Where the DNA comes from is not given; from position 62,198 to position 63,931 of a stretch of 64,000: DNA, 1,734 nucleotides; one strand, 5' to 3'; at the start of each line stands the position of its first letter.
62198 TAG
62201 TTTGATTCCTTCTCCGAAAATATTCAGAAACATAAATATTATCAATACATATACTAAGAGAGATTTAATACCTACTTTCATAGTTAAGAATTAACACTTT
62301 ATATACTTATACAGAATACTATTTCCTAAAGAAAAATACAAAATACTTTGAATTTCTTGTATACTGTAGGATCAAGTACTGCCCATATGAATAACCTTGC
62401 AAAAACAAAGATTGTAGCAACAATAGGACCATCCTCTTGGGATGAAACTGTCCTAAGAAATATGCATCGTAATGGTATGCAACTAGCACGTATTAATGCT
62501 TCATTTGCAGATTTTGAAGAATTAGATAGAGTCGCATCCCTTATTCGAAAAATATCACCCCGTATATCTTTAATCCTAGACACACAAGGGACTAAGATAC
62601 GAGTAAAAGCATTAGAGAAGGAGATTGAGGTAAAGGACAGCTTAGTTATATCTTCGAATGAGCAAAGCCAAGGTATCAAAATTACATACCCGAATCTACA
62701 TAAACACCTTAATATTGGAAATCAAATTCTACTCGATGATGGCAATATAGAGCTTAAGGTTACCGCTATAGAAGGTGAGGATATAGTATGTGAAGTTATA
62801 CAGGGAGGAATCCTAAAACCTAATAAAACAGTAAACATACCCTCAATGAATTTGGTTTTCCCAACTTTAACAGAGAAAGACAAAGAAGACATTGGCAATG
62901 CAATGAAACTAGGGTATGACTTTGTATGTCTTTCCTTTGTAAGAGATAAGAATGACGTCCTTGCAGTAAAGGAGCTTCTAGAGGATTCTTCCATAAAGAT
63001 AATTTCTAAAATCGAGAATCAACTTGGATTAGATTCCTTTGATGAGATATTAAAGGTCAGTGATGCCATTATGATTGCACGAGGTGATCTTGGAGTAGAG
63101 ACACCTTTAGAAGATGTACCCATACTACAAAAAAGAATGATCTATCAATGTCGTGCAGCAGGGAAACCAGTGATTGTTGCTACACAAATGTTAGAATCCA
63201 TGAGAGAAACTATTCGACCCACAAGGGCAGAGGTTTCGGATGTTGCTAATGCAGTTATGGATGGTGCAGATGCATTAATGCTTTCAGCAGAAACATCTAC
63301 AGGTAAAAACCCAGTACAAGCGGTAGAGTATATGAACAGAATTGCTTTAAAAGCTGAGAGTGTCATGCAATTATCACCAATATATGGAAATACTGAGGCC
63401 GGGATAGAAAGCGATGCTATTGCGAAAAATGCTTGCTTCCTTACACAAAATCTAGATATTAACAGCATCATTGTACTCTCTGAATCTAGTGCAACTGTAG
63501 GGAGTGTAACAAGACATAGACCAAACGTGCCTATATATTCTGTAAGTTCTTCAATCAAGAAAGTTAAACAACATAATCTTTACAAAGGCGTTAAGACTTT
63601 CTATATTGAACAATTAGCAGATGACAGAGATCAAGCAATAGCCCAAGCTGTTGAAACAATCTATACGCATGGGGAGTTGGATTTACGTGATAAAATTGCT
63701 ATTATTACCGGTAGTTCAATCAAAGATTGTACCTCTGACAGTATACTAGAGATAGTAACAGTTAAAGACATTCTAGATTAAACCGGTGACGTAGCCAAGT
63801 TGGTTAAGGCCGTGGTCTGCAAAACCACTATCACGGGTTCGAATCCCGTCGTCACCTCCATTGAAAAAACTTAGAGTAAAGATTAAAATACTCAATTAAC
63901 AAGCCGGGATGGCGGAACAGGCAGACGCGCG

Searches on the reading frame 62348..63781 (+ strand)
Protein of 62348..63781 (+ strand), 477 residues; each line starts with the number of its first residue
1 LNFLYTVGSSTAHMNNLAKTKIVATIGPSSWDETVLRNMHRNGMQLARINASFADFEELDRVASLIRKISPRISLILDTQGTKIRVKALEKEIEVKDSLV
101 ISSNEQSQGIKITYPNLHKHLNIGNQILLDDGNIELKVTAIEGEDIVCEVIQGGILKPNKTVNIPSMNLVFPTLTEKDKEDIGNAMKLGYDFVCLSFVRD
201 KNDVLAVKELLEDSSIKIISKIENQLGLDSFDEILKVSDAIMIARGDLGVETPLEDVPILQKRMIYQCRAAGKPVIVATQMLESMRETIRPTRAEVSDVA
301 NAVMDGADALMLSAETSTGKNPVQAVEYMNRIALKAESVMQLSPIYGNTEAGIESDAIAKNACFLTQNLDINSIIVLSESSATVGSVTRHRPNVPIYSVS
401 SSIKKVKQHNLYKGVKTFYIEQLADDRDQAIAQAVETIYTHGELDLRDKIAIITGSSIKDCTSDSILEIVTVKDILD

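Call 37: search_protein_families(library=ncbifam, proteins=[window:62348-63781:+], max_evalue=1e-10)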
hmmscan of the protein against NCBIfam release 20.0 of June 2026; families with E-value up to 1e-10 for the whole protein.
window:62348-63781:+ (477 aa): 7 families
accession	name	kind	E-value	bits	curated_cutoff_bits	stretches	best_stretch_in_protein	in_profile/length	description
NF004491.0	PRK05826.1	subfamily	6.4e-140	466.8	432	1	17-473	4-476/477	pyruvate kinase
TIGR01064.1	pyruv_kin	equivalog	1.5e-137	459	306.4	1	19-471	2-475/476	pyruvate kinase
NF004978.0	PRK06354.1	subfamily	9.7e-127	423.9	462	1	15-476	5-482/590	pyruvate kinase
NF004886.0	PRK06247.1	subfamily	1.6e-124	416.2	623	1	14-473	1-471/476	pyruvate kinase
NF006664.0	PRK09206.1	equivalog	9.4e-109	364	686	1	18-465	2-464/470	pyruvate kinase PykF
NF005234.0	PRK06739.1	equivalog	9.3e-73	245.2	564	1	23-344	6-336/352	pyruvate kinase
NF011314.0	PRK14725.1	equivalog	9.8e-49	166.2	642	1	105-337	354-594/614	pyruvate kinase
